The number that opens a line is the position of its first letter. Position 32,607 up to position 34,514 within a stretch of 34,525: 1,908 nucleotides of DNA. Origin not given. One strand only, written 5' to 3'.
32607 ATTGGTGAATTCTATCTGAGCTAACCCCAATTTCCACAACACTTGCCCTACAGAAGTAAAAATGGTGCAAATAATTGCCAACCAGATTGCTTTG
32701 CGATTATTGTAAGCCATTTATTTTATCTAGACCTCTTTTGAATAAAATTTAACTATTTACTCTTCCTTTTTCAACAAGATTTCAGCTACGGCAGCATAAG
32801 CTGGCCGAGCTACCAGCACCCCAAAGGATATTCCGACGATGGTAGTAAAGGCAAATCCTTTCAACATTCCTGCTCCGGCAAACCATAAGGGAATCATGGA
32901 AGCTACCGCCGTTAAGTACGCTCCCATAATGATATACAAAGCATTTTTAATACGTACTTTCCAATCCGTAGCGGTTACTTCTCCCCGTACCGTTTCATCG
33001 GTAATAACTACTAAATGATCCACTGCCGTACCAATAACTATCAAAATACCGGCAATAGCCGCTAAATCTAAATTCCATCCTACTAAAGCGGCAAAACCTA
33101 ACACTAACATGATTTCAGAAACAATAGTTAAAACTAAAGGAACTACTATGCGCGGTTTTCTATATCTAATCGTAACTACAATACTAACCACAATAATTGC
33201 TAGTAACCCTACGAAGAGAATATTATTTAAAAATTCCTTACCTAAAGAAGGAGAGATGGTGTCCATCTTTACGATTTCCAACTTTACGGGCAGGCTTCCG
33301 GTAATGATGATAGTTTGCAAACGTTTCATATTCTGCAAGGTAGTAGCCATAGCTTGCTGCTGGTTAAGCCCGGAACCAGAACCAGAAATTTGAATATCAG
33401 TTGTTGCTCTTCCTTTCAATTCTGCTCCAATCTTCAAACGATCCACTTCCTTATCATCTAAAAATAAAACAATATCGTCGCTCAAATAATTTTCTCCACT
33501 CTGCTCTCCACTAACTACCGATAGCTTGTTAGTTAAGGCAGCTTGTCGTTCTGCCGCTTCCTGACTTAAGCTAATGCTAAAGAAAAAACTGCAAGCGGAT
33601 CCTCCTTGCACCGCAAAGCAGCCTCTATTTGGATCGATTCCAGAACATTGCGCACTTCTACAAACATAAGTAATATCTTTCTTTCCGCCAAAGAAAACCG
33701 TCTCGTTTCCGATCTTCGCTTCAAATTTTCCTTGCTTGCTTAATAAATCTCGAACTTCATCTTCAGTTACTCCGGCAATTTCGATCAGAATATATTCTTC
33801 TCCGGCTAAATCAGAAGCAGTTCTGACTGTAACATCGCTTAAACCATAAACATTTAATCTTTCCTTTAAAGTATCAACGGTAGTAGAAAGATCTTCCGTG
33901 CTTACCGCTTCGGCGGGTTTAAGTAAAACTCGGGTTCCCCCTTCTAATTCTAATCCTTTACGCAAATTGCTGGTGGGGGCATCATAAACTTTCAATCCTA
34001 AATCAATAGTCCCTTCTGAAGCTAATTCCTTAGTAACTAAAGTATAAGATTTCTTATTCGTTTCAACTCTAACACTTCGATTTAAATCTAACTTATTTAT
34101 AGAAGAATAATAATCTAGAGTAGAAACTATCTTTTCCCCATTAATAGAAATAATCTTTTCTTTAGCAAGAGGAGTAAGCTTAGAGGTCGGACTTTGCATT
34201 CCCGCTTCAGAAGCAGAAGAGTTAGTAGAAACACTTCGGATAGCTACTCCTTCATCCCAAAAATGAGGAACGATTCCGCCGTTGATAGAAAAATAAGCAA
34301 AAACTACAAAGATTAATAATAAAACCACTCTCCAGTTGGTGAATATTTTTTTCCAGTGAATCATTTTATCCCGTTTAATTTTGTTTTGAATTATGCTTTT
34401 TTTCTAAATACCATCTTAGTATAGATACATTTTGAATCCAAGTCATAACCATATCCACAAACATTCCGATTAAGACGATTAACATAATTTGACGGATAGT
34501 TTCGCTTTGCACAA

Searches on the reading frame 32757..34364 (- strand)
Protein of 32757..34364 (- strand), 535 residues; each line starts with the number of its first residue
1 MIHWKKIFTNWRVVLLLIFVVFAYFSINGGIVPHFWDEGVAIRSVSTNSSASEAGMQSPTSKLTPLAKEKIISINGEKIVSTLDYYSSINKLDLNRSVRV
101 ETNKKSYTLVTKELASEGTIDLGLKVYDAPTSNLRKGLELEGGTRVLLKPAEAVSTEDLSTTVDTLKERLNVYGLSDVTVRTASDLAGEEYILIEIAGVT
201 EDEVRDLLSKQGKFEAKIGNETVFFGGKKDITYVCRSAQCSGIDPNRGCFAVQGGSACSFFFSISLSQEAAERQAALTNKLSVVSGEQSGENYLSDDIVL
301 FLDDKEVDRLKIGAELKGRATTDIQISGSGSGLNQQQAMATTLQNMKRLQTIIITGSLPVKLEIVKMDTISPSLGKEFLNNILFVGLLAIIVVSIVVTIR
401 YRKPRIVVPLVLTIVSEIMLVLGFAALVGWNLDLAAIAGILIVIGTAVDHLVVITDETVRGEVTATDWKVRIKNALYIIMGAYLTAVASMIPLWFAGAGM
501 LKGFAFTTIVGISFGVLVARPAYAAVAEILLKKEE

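Call 58: find_encoding_contigs(protein=window:32757-34364:-, flank=10000, max_places=1)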
Protein window:32757-34364:- (535 aa): 2 contigs read that carry it; 1 place shown.
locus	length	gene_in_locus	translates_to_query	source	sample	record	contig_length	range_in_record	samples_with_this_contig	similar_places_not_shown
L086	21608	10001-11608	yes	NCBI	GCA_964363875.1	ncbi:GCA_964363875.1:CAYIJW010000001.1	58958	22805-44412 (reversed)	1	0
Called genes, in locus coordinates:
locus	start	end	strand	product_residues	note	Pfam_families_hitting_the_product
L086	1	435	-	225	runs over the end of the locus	PF10263:SprT-like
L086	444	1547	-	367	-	PF03463:eRF1_1, PF18854:baeRF_family10, PF03464:eRF1_2, PF18859:acVLRF1, PF03465:eRF1_3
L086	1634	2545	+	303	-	PF00389:2-Hacid_dh, PF02826:2-Hacid_dh_C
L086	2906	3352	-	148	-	PF00004:AAA (weak), PF01121:CoaE (faint), PF02224:Cytidylate_kin, PF13173:AAA_14 (faint), PF13238:AAA_18, PF13521:AAA_28 (weak), PF13671:AAA_33 (weak), PF13207:AAA_17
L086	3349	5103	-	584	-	PF12679:ABC2_membrane_2, PF12698:ABC2_membrane_3, PF01061:ABC2_membrane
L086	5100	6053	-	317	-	PF00005:ABC_tran, PF02463:SMC_N (faint), PF13304:AAA_21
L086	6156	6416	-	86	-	-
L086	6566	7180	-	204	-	PF24038:DUF7347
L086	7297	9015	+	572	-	PF06418:CTP_synth_N, PF00117:GATase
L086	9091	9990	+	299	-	PF02355:SecD_SecF_C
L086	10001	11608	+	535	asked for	PF02355:SecD_SecF_C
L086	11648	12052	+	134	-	PF00892:EamA (weak)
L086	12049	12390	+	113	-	PF00892:EamA, PF10639:TMEM234 (weak)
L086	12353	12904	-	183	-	PF02834:LigT_PEase (faint), PF13563:2_5_RNA_ligase2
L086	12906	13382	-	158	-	-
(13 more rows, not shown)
